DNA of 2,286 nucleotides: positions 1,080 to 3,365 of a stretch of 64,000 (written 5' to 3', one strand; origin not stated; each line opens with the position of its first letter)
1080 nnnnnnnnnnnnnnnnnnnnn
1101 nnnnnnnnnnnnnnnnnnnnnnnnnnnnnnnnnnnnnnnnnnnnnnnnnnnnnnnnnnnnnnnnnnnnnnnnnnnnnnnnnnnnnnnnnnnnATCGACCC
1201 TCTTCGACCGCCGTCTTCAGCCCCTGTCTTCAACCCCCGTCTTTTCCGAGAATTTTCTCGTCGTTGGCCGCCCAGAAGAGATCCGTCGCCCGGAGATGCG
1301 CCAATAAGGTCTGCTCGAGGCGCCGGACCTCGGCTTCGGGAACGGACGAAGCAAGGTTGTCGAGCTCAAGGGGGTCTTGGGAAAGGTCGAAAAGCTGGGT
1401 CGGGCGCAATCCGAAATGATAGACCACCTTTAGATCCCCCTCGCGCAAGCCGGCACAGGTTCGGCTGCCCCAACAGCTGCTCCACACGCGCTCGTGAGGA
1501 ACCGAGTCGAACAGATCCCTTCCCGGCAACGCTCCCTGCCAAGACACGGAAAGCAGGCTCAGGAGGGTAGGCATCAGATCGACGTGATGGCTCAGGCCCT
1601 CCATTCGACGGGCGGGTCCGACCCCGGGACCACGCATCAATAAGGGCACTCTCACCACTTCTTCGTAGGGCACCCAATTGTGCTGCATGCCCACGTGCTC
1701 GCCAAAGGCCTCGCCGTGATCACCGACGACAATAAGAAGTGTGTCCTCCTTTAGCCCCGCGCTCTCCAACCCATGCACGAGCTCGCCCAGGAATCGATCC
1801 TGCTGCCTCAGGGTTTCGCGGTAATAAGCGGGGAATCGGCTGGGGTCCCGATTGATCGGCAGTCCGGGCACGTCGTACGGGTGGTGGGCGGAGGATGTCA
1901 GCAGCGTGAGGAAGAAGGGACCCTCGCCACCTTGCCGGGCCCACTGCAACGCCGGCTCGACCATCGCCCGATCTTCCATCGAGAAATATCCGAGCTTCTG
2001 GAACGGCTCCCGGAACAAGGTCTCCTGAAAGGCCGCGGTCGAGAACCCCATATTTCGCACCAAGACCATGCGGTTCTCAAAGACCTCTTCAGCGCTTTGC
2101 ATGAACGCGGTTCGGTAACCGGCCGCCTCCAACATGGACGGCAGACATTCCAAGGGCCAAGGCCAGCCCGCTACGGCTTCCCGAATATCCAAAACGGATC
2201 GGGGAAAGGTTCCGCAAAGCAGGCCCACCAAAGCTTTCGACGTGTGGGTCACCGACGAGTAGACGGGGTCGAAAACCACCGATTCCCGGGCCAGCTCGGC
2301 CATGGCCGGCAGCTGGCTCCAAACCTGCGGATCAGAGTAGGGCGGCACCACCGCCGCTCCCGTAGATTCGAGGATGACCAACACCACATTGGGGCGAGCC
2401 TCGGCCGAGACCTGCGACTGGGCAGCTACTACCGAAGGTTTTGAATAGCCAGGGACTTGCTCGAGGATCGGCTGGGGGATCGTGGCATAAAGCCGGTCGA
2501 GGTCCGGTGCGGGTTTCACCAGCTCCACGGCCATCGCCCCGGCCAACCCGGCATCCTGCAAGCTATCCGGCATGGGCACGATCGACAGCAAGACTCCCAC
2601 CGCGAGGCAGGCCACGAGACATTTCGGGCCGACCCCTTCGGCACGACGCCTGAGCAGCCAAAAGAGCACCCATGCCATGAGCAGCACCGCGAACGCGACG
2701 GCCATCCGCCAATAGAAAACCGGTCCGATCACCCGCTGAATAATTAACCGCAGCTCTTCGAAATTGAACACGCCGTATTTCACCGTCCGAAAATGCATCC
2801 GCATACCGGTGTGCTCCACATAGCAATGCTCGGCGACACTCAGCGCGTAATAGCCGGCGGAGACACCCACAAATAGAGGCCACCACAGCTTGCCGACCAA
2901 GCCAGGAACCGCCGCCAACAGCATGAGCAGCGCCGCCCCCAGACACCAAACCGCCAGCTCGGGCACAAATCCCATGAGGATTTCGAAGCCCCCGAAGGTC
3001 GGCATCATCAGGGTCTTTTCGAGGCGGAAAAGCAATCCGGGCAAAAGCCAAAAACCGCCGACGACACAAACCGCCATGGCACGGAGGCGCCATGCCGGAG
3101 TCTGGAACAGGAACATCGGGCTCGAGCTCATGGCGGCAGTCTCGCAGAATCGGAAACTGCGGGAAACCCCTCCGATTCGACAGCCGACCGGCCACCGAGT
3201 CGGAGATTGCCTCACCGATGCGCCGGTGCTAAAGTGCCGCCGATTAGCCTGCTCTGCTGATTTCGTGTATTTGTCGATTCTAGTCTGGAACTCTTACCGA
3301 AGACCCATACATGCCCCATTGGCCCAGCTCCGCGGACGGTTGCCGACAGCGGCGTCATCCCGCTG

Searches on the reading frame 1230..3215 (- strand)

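Call 12: search_protein_families(library=pfam, max_evalue=0.0001, proteins=[window:1230-3215:-])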
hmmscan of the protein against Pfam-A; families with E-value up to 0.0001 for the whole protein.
window:1230-3215:- (661 aa): 3 families
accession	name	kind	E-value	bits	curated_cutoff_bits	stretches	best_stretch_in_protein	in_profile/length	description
PF00884.28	Sulfatase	-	3.9e-42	145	25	1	275-556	1-300/301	Sulfatase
PF01663.27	Phosphodiest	-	8.5e-08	32.6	23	1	465-517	184-238/342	Type I phosphodiesterase / nucleotide pyrophosphatase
PF16347.10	SGSH_C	-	1.2e-06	29.1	29.3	1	505-635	1-145/154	N-sulphoglucosamine sulphohydrolase, C-terminal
